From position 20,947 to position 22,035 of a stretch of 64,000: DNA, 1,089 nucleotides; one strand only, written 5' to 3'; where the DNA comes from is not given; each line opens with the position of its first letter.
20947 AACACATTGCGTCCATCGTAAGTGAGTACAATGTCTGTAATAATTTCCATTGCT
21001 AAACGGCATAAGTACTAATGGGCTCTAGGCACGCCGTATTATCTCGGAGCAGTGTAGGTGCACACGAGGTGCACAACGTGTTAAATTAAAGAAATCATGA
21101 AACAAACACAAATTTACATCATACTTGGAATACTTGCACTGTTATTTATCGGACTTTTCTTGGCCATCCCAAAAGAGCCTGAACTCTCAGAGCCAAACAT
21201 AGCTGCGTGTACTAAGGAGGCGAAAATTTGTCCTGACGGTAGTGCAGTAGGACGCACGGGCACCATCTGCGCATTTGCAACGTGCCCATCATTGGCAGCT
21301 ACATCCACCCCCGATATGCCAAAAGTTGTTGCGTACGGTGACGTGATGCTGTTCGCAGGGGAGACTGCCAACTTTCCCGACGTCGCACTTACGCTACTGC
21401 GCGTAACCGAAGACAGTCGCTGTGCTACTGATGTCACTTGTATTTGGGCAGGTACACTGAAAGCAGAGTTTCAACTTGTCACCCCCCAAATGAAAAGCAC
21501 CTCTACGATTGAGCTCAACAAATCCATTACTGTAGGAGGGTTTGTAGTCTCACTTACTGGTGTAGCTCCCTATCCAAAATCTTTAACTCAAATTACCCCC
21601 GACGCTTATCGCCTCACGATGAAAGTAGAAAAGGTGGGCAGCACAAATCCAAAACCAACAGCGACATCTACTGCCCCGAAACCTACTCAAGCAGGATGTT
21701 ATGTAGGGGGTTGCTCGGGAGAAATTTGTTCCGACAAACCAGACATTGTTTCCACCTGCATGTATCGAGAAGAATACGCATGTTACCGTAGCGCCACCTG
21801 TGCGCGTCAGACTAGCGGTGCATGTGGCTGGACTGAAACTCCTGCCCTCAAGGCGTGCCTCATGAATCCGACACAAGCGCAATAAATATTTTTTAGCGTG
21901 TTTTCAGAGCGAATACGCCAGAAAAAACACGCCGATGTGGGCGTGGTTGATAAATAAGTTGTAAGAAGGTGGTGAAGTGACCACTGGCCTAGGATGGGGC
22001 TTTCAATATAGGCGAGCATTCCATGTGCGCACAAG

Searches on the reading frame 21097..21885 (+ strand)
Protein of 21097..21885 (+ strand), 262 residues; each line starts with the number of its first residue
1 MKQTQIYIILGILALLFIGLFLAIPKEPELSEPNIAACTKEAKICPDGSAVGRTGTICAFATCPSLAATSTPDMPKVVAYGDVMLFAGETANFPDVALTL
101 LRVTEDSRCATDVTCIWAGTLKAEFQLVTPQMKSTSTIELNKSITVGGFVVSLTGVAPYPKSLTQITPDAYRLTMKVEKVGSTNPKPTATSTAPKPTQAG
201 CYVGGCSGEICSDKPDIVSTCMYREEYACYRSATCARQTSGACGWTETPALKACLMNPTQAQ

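Call 52: search_protein_families(library=pfam, proteins=[window:21097-21885:+], max_evalue=1)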
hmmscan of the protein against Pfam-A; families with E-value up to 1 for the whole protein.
window:21097-21885:+ (262 aa): 1 family
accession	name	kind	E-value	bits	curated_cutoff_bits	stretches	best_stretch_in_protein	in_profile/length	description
PF24001.1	DUF7317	-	0.13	12.5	27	1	228-255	11-38/57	Family of unknown function (DUF7317)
